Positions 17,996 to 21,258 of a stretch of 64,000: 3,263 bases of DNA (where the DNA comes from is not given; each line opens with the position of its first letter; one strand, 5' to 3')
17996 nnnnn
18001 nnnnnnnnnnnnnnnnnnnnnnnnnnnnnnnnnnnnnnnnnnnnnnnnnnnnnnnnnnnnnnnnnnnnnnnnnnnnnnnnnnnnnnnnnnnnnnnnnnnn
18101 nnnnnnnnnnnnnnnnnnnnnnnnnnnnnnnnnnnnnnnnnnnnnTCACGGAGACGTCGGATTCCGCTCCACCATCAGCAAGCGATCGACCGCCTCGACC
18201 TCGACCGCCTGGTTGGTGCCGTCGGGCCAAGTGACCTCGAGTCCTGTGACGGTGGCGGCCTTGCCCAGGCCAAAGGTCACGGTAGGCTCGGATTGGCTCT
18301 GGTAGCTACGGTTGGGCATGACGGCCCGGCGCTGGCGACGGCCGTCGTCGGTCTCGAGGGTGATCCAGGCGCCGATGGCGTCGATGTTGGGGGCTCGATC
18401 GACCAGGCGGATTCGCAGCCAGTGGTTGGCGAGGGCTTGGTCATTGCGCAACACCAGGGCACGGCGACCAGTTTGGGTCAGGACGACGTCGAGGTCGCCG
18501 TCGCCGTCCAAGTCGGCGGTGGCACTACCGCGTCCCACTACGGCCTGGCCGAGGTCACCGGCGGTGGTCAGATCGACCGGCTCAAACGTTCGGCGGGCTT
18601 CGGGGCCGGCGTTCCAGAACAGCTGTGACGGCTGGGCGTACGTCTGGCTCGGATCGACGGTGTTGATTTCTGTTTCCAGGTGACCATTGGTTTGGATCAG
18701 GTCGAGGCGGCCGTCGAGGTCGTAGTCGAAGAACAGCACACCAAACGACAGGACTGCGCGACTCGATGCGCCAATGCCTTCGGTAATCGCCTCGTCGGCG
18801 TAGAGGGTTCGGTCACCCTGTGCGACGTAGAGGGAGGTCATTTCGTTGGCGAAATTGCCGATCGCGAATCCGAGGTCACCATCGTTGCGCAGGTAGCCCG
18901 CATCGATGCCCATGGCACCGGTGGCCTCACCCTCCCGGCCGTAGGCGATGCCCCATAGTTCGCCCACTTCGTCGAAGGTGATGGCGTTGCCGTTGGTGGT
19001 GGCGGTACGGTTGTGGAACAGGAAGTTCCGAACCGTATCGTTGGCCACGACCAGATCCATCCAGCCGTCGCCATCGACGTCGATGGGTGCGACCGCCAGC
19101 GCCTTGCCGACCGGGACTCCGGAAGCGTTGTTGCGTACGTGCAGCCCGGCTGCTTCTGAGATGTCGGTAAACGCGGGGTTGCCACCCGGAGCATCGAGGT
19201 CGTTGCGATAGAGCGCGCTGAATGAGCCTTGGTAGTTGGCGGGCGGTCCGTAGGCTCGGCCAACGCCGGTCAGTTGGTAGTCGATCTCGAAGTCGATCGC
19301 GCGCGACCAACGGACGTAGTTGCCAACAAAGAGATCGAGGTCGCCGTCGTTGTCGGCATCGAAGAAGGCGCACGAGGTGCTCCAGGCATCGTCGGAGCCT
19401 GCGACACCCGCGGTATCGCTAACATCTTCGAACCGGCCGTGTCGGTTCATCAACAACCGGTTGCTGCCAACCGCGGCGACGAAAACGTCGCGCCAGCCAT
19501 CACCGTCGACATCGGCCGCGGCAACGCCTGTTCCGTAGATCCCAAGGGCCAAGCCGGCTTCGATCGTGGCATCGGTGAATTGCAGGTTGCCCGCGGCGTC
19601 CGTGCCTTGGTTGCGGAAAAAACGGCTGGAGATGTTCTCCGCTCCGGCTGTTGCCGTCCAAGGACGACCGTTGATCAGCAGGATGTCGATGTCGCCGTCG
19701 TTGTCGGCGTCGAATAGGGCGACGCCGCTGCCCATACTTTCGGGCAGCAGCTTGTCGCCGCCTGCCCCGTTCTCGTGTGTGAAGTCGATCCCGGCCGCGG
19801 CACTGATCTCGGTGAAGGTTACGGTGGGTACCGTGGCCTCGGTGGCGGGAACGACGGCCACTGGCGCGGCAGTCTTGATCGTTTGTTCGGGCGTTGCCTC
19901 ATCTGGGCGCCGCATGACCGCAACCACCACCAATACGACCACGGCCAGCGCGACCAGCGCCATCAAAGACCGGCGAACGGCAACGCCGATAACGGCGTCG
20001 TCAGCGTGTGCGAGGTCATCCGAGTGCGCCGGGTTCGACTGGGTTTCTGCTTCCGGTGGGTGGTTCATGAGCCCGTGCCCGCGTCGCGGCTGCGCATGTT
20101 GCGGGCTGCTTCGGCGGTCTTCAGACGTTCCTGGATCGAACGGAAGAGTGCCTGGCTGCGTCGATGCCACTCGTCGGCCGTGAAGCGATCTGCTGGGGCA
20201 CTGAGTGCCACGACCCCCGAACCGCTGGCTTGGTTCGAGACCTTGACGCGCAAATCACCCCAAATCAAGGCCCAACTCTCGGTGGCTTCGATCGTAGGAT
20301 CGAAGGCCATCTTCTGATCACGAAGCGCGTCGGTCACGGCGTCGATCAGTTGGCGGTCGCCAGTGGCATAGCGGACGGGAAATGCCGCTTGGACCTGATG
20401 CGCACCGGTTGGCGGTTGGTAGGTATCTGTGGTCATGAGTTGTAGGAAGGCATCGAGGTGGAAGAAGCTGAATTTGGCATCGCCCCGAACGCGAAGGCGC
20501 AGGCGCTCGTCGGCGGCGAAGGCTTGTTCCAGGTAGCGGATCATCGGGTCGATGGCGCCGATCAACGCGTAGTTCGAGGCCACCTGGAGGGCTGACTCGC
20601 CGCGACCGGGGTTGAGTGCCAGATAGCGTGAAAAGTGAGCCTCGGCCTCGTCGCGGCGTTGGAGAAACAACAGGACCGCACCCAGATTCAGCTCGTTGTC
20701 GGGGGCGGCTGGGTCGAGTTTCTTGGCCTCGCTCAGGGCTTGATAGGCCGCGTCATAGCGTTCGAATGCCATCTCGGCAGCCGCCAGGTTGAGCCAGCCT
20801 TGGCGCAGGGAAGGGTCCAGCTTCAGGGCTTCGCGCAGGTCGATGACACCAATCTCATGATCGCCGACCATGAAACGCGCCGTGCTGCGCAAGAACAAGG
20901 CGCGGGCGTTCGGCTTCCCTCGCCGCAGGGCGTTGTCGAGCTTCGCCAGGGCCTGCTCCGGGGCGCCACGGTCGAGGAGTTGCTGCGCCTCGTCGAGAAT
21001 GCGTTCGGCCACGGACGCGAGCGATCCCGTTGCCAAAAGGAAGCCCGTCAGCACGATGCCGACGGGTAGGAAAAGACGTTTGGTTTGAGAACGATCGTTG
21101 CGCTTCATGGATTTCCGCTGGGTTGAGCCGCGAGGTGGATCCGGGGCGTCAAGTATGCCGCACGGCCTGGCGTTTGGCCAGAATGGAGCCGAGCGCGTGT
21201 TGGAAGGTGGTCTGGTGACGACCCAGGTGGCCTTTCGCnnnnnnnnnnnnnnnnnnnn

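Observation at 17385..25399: Four-gene minus-strand operon: giant secreted transglutaminase-like protein, TPR protein, CRTAC1/FG-GAP protein and SLT-like protein, translationally coupled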

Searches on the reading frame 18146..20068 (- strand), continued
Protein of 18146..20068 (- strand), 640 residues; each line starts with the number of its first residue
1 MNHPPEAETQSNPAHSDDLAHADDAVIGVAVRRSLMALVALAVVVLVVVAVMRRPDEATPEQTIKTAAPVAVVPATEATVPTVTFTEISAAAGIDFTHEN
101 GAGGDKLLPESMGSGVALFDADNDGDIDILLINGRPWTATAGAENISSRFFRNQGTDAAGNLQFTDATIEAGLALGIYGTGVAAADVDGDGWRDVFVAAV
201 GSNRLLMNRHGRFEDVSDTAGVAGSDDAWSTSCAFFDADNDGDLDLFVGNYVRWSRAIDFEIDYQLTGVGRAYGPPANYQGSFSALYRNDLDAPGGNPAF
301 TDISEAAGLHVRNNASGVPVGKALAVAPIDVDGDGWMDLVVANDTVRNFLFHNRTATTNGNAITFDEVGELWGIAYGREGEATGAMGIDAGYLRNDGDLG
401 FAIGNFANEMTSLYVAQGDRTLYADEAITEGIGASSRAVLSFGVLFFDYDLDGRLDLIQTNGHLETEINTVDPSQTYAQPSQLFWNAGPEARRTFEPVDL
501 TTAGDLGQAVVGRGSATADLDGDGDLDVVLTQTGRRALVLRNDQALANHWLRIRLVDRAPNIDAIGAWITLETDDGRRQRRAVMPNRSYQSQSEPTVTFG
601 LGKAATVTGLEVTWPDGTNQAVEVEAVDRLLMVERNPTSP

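Call 62: search_protein_families(library=pfam, proteins=[L086:7093-9981:+, L109:114-2984:+, L155:7161-10001:+, L091:11649-12185:+, L134:8902-10578:+, L158:4533-6191:+, L114:11844-12656:+, L148:5192-5977:+, L106:2939-6433:+, L149:10351-13635:+], max_evalue=0.001)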
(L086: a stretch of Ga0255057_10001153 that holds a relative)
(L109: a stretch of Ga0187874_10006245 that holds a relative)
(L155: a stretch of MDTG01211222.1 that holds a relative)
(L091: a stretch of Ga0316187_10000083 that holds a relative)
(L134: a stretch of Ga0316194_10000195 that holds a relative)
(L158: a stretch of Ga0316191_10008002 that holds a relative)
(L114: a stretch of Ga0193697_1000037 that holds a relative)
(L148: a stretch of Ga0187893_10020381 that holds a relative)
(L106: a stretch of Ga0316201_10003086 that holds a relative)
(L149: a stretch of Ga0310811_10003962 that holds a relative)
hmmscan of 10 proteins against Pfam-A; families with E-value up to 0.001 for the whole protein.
L086:7093-9981:+ (962 aa): 4 families
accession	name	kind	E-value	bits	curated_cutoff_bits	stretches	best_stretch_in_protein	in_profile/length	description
PF13435.11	Cytochrome_C554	-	1.6e-07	32.6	20.8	1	248-336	2-84/84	Cytochrome c554 and c-prime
PF13414.12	TPR_11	-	3e-07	30.4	26.8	1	859-889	12-42/42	TPR repeat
PF14559.12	TPR_19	-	4.2e-06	27.4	25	1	858-910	8-59/68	Tetratricopeptide repeat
PF13432.12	TPR_16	-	0.00034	21.4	32.7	0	852-903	8-59/65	Tetratricopeptide repeat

L109:114-2984:+ (956 aa): 9 families
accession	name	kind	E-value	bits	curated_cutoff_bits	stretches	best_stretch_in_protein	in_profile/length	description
PF13414.12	TPR_11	-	1.7e-10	40.8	26.8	1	847-888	1-42/42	TPR repeat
PF14559.12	TPR_19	-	2.2e-09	37.9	25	1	728-783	4-61/68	Tetratricopeptide repeat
PF13181.12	TPR_8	-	2.9e-08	33.7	25.7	0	752-778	6-32/34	Tetratricopeptide repeat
PF07719.23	TPR_2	-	1e-07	32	27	0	752-778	6-32/34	Tetratricopeptide repeat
PF13435.11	Cytochrome_C554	-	2.3e-07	32.1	20.8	1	238-325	2-83/84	Cytochrome c554 and c-prime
PF13432.12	TPR_16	-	5.9e-07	30.3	32.7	0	733-781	15-65/65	Tetratricopeptide repeat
PF00515.34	TPR_1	-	1.2e-05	25.3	27.8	0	752-778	6-32/34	Tetratricopeptide repeat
PF07721.20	TPR_4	-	0.0005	20.9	27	0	752-772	6-26/26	Tetratricopeptide repeat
PF13431.12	TPR_17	-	0.00074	20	24.4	0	863-893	2-32/34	Tetratricopeptide repeat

L155:7161-10001:+ (946 aa): 3 families
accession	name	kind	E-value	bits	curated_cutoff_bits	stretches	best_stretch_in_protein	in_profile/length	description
PF13414.12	TPR_11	-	3.6e-05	23.8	26.8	0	854-875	14-35/42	TPR repeat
PF07719.23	TPR_2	-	0.00045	20.6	27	0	783-802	9-28/34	Tetratricopeptide repeat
PF13435.11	Cytochrome_C554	-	0.00062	21.1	20.8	1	238-326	2-84/84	Cytochrome c554 and c-prime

L091:11649-12185:+ (178 aa): 3 families
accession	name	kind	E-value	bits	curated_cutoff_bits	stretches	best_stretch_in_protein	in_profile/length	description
PF00583.31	Acetyltransf_1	-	1.8e-08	35.1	20.7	1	58-152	27-116/116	Acetyltransferase (GNAT) family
PF13302.13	Acetyltransf_3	-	2.9e-08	34.9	25.4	1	16-152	1-137/138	Acetyltransferase (GNAT) domain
PF13508.13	Acetyltransf_7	-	4.7e-05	24.1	27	1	72-153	8-83/84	Acetyltransferase (GNAT) domain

L134:8902-10578:+ (558 aa): 17 families
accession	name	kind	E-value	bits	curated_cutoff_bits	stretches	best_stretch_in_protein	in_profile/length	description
PF13432.12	TPR_16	-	9.6e-33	112.7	32.7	4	337-397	2-62/65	Tetratricopeptide repeat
PF07719.23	TPR_2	-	4.8e-29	98.5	27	3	182-214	1-33/34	Tetratricopeptide repeat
PF14559.12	TPR_19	-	4.7e-23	81.7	25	3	192-247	1-56/68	Tetratricopeptide repeat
PF00515.34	TPR_1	-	2.5e-20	71.8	27.8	1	182-213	1-32/34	Tetratricopeptide repeat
PF24575.1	TPR_Slam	-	8.7e-18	65.1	35.2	3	328-388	43-103/104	Surface lipoprotein assembly modifier, N-terminal TPR repeats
PF13181.12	TPR_8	-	8.8e-18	63.3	25.7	1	335-365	4-34/34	Tetratricopeptide repeat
PF23914.1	TPR_CcmH_CycH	-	8.9e-17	61.8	42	2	272-364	58-153/158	Cytochrome c-type biogenesis protein H TPR domain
PF13431.12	TPR_17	-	2.2e-16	59.1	24.4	1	321-352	2-33/34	Tetratricopeptide repeat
PF13414.12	TPR_11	-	4.7e-16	58.6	26.8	1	344-380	6-42/42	TPR repeat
PF13424.12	TPR_12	-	4.4e-14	52.9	30.1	1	164-210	26-73/77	Tetratricopeptide repeat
PF13428.12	TPR_14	-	7.4e-13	48.2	23.5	0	301-340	4-43/44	Tetratricopeptide repeat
PF13176.12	TPR_7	-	4.9e-11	42.2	27.9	0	335-365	2-34/36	Tetratricopeptide repeat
PF13174.12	TPR_6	-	1.4e-09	38.4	26.3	0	184-213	2-31/33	Tetratricopeptide repeat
PF13371.12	TPR_9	-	4.3e-07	30.3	35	1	275-331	6-62/73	Tetratricopeptide repeat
PF12895.13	ANAPC3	-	8.9e-07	29.5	27.2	0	345-400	2-56/82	Anaphase-promoting complex, cyclosome, subunit 3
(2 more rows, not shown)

L158:4533-6191:+ (552 aa): 9 families
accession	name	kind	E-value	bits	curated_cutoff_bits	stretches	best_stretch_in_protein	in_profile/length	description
PF14559.12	TPR_19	-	1.4e-24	86.6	25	3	117-169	1-53/68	Tetratricopeptide repeat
PF13432.12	TPR_16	-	3.6e-16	59.7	32.7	2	262-319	2-59/65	Tetratricopeptide repeat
PF07719.23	TPR_2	-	2.3e-12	46.4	27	0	175-207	1-33/34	Tetratricopeptide repeat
PF12895.13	ANAPC3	-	6.8e-08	33.1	27.2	0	86-164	2-79/82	Anaphase-promoting complex, cyclosome, subunit 3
PF24575.1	TPR_Slam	-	7.2e-08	33.2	35.2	0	178-230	50-102/104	Surface lipoprotein assembly modifier, N-terminal TPR repeats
PF13428.12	TPR_14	-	1.1e-07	32.3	23.5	0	292-332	2-42/44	Tetratricopeptide repeat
PF23914.1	TPR_CcmH_CycH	-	0.00017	21.9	42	1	269-357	62-153/158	Cytochrome c-type biogenesis protein H TPR domain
PF25064.1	ARM_TT21_5th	-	0.00018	22.2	27.8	0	331-388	7-64/117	TT21 fifth ARM repeats domain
PF21325.3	SHPRH_helical-1st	-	0.00018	22.1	27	0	175-205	24-54/95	E3 ubiquitin-protein ligase SHPRH, first helical domain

L114:11844-12656:+ (270 aa): 37 families (the best 25 are shown)
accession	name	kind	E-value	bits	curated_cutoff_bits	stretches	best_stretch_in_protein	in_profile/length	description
PF07719.23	TPR_2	-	1.5e-43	143.8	27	4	153-184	2-33/34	Tetratricopeptide repeat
PF00515.34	TPR_1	-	5.4e-43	143.6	27.8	4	153-184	2-33/34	Tetratricopeptide repeat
PF13432.12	TPR_16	-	5.6e-39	132.6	32.7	4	157-218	2-63/65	Tetratricopeptide repeat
PF13414.12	TPR_11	-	2.5e-38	130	26.8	4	126-165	2-41/42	TPR repeat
PF14559.12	TPR_19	-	7.3e-37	126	25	4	196-262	1-67/68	Tetratricopeptide repeat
PF13431.12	TPR_17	-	9e-34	113.4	24.4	4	140-173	1-34/34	Tetratricopeptide repeat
PF13181.12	TPR_8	-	8.6e-32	107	25.7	4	221-252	2-33/34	Tetratricopeptide repeat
PF13428.12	TPR_14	-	1.3e-30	103.1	23.5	5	119-160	2-43/44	Tetratricopeptide repeat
PF13424.12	TPR_12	-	6.7e-26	90.7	30.1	2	153-216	4-75/77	Tetratricopeptide repeat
PF13176.12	TPR_7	-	4.2e-21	73.6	27.9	0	120-145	1-26/36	Tetratricopeptide repeat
PF13174.12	TPR_6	-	1e-20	73.3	26.3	1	119-150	1-32/33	Tetratricopeptide repeat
PF13374.12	TPR_10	-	5.3e-15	55.3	27.5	0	123-147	7-31/42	Tetratricopeptide repeat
PF03704.23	BTAD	-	2.5e-13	51.1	22.1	1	94-146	72-124/146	Bacterial transcriptional activator domain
PF12895.13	ANAPC3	-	2.4e-12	47.4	27.2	2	135-210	6-80/82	Anaphase-promoting complex, cyclosome, subunit 3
PF13371.12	TPR_9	-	3.3e-12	46.7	35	1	158-218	1-61/73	Tetratricopeptide repeat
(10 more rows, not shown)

L148:5192-5977:+ (261 aa): 29 families (the best 25 are shown)
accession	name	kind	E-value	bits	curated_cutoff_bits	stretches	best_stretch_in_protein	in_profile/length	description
PF07719.23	TPR_2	-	7.3e-38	126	27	5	140-172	1-33/34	Tetratricopeptide repeat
PF00515.34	TPR_1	-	1.4e-36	123.3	27.8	4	140-172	1-33/34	Tetratricopeptide repeat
PF13414.12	TPR_11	-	7.8e-34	115.5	26.8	3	79-118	1-40/42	TPR repeat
PF13181.12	TPR_8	-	5.9e-28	95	25.7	2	140-172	1-33/34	Tetratricopeptide repeat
PF14559.12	TPR_19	-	4.7e-26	91.4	25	4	184-240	1-57/68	Tetratricopeptide repeat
PF13431.12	TPR_17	-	2.5e-24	83.9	24.4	1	163-193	2-32/34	Tetratricopeptide repeat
PF13432.12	TPR_16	-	7.2e-24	84.3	32.7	4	76-133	1-58/65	Tetratricopeptide repeat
PF13428.12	TPR_14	-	1e-23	81.8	23.5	1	79-111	8-40/44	Tetratricopeptide repeat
PF13424.12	TPR_12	-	3.8e-21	75.5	30.1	4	139-203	2-74/77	Tetratricopeptide repeat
PF13176.12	TPR_7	-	2.7e-16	58.6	27.9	2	212-239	3-30/36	Tetratricopeptide repeat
PF13374.12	TPR_10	-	3.7e-14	52.6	27.5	0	144-168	6-30/42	Tetratricopeptide repeat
PF13174.12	TPR_6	-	3.4e-12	46.6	26.3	0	209-238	1-30/33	Tetratricopeptide repeat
PF13371.12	TPR_9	-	2.1e-11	44.1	35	1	82-142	5-65/73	Tetratricopeptide repeat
PF23914.1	TPR_CcmH_CycH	-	7.3e-11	42.6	42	1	137-237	47-150/158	Cytochrome c-type biogenesis protein H TPR domain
PF03704.23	BTAD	-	1.1e-10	42.5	22.1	1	79-137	69-127/146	Bacterial transcriptional activator domain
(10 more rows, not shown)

L106:2939-6433:+ (1164 aa): 7 families
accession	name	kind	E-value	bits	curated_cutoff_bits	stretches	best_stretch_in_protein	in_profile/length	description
PF13517.12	FG-GAP_3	-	5.5e-29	101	26.9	5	378-439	1-60/61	FG-GAP-like repeat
PF13432.12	TPR_16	-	2.9e-08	34.4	32.7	1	155-214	1-60/65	Tetratricopeptide repeat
PF07719.23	TPR_2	-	2.1e-05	24.7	27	1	186-216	2-32/34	Tetratricopeptide repeat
PF07593.17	UnbV_ASPIC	-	2.2e-05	24.7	23.4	1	683-747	1-65/68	ASPIC and UnbV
PF12895.13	ANAPC3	-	2.3e-05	25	27.2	0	176-239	14-76/82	Anaphase-promoting complex, cyclosome, subunit 3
PF01839.29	FG-GAP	-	0.00011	22.5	22.1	0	578-599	4-25/37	FG-GAP repeat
PF14559.12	TPR_19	-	0.00025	21.7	25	0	165-210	5-50/68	Tetratricopeptide repeat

L149:10351-13635:+ (1094 aa): 15 families
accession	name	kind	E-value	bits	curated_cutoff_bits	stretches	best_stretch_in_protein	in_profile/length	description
PF13517.12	FG-GAP_3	-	5.1e-23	81.9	26.9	3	505-564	1-60/61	FG-GAP-like repeat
PF13414.12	TPR_11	-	3.6e-17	62.2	26.8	2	149-182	7-40/42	TPR repeat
PF07719.23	TPR_2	-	7.7e-14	51.1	27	1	138-169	3-34/34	Tetratricopeptide repeat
PF14559.12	TPR_19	-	2.4e-13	50.7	25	2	149-195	4-50/68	Tetratricopeptide repeat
PF00515.34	TPR_1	-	2.4e-12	46.5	27.8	0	102-133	1-32/34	Tetratricopeptide repeat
PF13431.12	TPR_17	-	3.5e-12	46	24.4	0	159-189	2-32/34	Tetratricopeptide repeat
PF13181.12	TPR_8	-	1.9e-11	43.6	25.7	0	103-134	2-33/34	Tetratricopeptide repeat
PF23914.1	TPR_CcmH_CycH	-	2.3e-09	37.7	42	1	45-129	61-148/158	Cytochrome c-type biogenesis protein H TPR domain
PF13428.12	TPR_14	-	3.2e-09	37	23.5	0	137-179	2-44/44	Tetratricopeptide repeat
PF13432.12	TPR_16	-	1.2e-08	35.6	32.7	1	106-168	1-63/65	Tetratricopeptide repeat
PF13174.12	TPR_6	-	1.9e-08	34.8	26.3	0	104-127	2-25/33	Tetratricopeptide repeat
PF13424.12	TPR_12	-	2.3e-07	31.3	30.1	1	87-132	29-75/77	Tetratricopeptide repeat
PF01839.29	FG-GAP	-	5.3e-07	29.8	22.1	0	549-571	4-26/37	FG-GAP repeat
PF12895.13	ANAPC3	-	1.8e-05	25.4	27.2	0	50-127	5-81/82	Anaphase-promoting complex, cyclosome, subunit 3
PF24575.1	TPR_Slam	-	0.00053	20.8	35.2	0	138-190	49-101/104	Surface lipoprotein assembly modifier, N-terminal TPR repeats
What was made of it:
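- TPR-FG-GAP-ASPIC fusion proteins occur in L106 and L149: call 62.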

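Call 99: search_protein_families(library=padloc, proteins=[window:18146-20068:-], max_evalue=0.001)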
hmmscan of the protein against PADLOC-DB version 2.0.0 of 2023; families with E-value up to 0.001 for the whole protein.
window:18146-20068:- (640 aa): 0 families

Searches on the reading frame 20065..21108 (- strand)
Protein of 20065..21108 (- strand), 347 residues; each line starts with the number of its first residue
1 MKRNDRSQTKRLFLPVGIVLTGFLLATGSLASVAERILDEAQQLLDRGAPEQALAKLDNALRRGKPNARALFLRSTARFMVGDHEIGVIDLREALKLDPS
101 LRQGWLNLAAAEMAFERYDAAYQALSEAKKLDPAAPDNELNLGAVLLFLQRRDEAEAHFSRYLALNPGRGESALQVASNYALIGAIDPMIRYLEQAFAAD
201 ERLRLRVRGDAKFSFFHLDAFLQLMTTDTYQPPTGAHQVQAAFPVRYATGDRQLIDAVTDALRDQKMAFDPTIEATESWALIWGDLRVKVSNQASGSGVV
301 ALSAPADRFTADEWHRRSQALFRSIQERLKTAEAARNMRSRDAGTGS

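Call 7: search_protein_families(library=pfam, proteins=[window:20065-21108:-], max_evalue=0.01)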
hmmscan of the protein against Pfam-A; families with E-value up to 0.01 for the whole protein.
window:20065-21108:- (347 aa): 8 families
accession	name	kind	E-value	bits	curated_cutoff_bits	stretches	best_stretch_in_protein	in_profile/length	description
PF07719.23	TPR_2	-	3.6e-09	36.5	27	0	141-168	6-33/34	Tetratricopeptide repeat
PF00515.34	TPR_1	-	7e-09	35.6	27.8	0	141-167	6-32/34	Tetratricopeptide repeat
PF13181.12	TPR_8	-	3.9e-07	30.2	25.7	0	105-134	4-33/34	Tetratricopeptide repeat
PF23914.1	TPR_CcmH_CycH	-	6.8e-07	29.7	42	1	91-154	39-105/158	Cytochrome c-type biogenesis protein H TPR domain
PF13428.12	TPR_14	-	7.1e-07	29.7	23.5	0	103-142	2-41/44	Tetratricopeptide repeat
PF13432.12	TPR_16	-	1.4e-05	25.9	32.7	1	38-84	1-47/65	Tetratricopeptide repeat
PF13414.12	TPR_11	-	3.3e-05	23.9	26.8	0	117-146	9-38/42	TPR repeat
PF14559.12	TPR_19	-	0.0002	22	25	1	114-168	3-57/68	Tetratricopeptide repeat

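Call 8: search_protein_families(library=ncbifam, proteins=[window:20065-21108:-], max_evalue=0.01)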
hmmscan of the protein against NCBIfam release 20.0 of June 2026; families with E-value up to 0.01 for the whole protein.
window:20065-21108:- (347 aa): 12 families
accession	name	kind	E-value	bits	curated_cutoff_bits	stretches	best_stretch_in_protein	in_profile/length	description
TIGR02917.1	PEP_TPR_lipo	equivalog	4.4e-10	38.1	312.2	1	43-190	372-519/899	XrtA/PEP-CTERM system TPR-repeat protein PrsT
NF040959.1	MamA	equivalog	1.6e-07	31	200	1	39-169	42-172/204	magnetosome protein MamA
TIGR02521.1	type_IV_pilW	equivalog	4.1e-07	29.8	154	1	33-205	30-208/234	type IV pilus biogenesis/stability protein PilW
NF047558.1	TPR_END_plus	domain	9e-07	28.8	32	1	175-217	4-46/56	TPR end-of-group domain-containing protein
NF033920.0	C39_PA2778_fam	equivalog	3.3e-06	26.7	150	1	35-133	157-255/255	PA2778 family cysteine peptidase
TIGR02552.1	LcrH_SycD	equivalog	8.6e-06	25.5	104.8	1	103-165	53-115/136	SycD/LcrH family type III secretion system chaperone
TIGR00990.1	3a0801s09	subfamily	1.1e-05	24.3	757.25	1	62-178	325-441/615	mitochondrial import receptor subunit TOM70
NF008391.2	PRK11189.1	equivalog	3.1e-05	23.6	250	1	51-166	44-163/297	lipoprotein NlpI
NF033762.1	social_mot_Tgl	equivalog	6.1e-05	22.5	225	1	121-197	50-127/252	social motility TPR repeat lipoprotein Tgl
NF052415.1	T3SS_chap_SctY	equivalog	0.00079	19.9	70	0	94-165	32-106/106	type III secretion apparatus assembly chaperone SctY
NF033758.1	gliding_GltE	equivalog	0.0014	17.7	225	1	90-192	278-380/411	adventurous gliding motility TPR repeat lipoprotein GltE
NF011721.1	PRK15174.1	equivalog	0.0032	15.7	1200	1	47-164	263-380/656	Vi polysaccharide transport protein VexE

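Call 99: search_protein_families(library=padloc, proteins=[window:20065-21108:-], max_evalue=0.001)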
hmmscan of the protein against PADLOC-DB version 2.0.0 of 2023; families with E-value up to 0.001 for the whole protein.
window:20065-21108:- (347 aa): 0 families

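Call 110: search_protein_representatives(protein=window:20065-21108:-)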
Query: 347 residues. Proteins with E-value up to 0.001 (for the whole library): 25860; up to 1e-10: 1495; up to 1e-30: 62. The best 150 are listed.
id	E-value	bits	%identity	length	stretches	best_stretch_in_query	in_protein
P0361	7.6e-101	354.0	55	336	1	17-336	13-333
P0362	3.6e-89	315.6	52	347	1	21-329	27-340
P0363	3.9e-83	295.8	50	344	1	19-337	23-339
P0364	9.3e-74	265.0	46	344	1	16-333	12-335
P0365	2.3e-70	253.8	45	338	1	24-329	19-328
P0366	1.2e-68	248.2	44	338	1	37-327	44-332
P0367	3.2e-66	240.2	45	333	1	28-329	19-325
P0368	5.1e-66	239.6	44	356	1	34-326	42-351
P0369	2.3e-65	237.4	42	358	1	21-326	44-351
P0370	1.4e-63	231.5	44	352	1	38-332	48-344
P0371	2.3e-63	230.8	44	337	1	10-331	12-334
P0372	5.6e-63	229.6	43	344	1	16-329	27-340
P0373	5.7e-62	226.3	46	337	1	33-326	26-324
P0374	7.1e-62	226.0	39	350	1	8-333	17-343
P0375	2.8e-61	224.0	42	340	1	26-330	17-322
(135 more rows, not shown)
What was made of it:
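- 20065..21108 (-): Haem-free exported TPR protein, 347 aa: signal or anchor, 4-5 TPRs, and a conserved non-TPR C-terminal domain. Small family: 62 representatives at E<=1e-30 among 1.84 billion (call 110).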
